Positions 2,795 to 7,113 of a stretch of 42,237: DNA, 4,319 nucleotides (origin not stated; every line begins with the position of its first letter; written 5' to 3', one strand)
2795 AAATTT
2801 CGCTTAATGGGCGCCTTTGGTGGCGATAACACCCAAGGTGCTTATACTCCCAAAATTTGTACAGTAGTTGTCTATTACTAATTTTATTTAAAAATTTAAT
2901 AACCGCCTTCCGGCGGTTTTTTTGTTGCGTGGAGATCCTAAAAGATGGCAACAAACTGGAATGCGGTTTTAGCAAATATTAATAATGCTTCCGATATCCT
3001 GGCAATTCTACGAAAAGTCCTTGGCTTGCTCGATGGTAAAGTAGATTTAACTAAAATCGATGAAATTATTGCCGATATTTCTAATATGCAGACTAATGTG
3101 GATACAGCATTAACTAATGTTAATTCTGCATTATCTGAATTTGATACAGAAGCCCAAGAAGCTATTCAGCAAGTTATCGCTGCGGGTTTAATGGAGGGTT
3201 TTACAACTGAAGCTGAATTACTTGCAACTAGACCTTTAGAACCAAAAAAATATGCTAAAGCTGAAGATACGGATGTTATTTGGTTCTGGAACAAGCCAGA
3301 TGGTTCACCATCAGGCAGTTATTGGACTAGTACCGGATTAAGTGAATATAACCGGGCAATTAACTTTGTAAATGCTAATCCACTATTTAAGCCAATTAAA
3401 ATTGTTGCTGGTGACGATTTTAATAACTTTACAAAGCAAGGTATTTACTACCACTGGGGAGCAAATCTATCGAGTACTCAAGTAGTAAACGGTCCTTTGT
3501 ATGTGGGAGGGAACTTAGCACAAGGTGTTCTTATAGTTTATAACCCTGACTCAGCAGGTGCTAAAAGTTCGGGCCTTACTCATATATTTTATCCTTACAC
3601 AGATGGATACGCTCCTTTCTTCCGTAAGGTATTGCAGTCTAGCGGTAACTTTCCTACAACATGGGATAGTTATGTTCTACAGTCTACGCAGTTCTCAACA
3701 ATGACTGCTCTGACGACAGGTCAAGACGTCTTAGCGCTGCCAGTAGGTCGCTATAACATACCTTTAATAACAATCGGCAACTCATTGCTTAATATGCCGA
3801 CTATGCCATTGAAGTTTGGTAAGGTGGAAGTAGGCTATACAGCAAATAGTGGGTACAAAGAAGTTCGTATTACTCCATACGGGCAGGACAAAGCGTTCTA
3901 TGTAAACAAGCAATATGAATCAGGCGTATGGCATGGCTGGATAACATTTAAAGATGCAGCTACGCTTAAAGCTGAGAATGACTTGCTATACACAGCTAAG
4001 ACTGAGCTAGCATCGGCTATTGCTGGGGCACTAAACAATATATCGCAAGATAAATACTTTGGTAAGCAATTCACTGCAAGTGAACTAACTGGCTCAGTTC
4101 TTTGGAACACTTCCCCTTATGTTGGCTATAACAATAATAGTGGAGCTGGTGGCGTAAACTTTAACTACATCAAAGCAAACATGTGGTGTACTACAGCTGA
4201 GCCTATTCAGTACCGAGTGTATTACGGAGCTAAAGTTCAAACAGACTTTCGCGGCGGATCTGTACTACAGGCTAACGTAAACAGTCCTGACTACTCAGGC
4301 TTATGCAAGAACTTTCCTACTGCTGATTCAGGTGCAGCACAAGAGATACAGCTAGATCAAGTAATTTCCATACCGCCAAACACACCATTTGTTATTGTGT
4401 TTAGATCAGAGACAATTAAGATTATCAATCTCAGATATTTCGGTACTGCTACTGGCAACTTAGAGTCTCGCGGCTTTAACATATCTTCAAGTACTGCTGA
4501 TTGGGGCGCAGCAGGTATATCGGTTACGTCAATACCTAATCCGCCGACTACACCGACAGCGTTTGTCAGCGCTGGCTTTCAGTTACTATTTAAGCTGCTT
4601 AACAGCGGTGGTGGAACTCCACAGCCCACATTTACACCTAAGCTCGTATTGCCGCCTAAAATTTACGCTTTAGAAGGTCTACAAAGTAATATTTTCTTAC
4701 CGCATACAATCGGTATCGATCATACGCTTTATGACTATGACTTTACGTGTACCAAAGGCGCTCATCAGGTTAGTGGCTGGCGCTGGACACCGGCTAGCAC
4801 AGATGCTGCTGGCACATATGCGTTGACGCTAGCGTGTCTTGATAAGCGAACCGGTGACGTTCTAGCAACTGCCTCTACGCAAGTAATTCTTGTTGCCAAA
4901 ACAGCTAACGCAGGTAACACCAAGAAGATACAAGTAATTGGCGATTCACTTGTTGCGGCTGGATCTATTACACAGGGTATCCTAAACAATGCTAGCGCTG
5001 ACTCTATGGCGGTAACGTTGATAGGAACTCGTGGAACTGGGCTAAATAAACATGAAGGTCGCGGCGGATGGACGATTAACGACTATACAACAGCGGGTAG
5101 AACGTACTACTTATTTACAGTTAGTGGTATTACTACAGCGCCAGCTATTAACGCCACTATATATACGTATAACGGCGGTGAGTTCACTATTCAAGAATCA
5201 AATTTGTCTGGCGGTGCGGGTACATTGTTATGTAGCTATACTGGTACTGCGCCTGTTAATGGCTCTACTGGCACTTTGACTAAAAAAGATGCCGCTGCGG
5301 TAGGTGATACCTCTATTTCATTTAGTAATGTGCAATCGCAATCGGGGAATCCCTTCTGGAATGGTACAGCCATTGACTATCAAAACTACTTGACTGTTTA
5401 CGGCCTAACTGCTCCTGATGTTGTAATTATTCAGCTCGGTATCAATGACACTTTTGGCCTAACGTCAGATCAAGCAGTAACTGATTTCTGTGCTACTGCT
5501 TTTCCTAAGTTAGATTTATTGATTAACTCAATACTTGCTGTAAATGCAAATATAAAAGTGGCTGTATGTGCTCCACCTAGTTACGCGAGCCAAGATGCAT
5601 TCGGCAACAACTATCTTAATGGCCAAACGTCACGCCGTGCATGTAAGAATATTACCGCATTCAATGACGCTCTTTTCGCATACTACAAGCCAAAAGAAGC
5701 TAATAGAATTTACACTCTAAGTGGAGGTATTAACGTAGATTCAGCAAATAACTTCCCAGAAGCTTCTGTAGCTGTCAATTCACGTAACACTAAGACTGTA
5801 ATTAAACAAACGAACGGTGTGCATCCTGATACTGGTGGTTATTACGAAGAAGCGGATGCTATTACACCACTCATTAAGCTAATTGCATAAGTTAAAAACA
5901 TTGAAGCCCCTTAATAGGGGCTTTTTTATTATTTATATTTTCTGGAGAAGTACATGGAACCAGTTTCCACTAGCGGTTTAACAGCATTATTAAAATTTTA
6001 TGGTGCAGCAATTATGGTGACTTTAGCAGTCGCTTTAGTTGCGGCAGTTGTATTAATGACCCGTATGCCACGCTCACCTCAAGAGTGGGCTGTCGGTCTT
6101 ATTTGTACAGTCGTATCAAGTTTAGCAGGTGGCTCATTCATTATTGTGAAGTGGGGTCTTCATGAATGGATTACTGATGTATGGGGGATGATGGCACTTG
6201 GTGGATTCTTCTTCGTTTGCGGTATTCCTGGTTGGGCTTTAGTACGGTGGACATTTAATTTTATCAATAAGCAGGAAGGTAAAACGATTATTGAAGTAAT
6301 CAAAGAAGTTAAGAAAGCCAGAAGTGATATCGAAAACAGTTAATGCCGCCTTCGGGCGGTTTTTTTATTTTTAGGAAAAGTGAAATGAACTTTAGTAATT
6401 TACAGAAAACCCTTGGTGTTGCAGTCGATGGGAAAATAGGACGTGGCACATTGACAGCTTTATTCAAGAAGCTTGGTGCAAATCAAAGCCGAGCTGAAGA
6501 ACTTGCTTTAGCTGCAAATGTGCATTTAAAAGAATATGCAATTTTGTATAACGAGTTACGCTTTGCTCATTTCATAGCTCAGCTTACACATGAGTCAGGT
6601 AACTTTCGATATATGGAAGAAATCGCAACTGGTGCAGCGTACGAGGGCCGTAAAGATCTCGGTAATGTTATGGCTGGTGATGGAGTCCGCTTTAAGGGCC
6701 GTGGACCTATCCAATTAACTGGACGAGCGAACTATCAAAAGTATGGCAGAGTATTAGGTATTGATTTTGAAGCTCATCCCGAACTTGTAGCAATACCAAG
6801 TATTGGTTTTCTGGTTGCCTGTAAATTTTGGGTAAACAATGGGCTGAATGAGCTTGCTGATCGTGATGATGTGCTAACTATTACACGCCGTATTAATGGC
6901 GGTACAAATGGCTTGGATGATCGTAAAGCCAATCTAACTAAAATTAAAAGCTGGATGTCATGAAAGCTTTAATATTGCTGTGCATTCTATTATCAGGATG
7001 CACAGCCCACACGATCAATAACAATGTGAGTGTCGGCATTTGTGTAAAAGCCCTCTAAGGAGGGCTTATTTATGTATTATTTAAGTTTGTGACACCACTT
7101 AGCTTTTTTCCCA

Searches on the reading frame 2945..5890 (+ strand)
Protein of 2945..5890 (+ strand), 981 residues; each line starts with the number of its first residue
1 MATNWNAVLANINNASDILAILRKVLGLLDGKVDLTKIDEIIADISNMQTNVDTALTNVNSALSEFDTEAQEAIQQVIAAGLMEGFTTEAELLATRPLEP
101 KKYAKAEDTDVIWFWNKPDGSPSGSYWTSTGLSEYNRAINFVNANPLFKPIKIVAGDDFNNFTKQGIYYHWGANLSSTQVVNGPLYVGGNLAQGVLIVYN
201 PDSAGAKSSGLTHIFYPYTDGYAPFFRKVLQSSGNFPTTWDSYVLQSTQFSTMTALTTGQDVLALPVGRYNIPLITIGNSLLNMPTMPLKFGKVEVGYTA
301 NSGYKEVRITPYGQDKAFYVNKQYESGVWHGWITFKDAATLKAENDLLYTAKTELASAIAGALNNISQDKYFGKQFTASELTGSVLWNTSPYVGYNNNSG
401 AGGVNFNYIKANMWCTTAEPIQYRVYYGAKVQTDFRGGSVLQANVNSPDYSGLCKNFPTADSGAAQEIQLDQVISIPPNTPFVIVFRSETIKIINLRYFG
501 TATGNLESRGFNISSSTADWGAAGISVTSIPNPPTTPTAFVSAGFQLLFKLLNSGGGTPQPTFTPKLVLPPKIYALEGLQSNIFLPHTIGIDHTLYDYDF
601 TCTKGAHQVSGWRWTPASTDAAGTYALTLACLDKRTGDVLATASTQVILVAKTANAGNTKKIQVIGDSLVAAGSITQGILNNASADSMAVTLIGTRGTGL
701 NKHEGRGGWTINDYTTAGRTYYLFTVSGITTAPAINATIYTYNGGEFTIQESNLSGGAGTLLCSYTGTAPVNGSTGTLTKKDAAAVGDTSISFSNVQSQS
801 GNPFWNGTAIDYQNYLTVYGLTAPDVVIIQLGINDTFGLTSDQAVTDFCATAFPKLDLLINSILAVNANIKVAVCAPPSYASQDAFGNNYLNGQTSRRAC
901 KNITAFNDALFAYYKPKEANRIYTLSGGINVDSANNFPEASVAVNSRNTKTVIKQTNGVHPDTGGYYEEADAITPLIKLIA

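Call 58: search_protein_families(library=pfam, proteins=[window:2945-5890:+], max_evalue=0.001)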
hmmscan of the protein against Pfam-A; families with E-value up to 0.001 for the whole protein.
window:2945-5890:+ (981 aa): 1 family
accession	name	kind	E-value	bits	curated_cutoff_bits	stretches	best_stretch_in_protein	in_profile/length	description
PF13472.12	Lipase_GDSL_2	-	0.00016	22.6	32.9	1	810-908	49-143/178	GDSL-like Lipase/Acylhydrolase family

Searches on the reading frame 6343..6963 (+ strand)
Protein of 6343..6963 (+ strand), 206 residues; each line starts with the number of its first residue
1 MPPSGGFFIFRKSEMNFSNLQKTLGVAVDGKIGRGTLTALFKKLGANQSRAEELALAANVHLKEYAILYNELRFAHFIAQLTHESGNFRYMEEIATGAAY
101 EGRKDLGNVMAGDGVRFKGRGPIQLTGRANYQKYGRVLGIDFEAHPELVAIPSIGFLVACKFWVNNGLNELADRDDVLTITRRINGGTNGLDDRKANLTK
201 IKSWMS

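Call 58: search_protein_families(library=pfam, proteins=[window:6343-6963:+], max_evalue=0.001)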
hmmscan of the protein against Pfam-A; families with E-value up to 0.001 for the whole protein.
window:6343-6963:+ (206 aa): 2 families
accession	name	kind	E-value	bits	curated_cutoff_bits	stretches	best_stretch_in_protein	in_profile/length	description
PF00182.24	Glyco_hydro_19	-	7.9e-09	36.1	25.5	1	89-167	81-158/232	Chitinase class I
PF09374.15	PG_binding_3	-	0.00028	21.4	24.6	1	20-65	6-53/76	Predicted Peptidoglycan domain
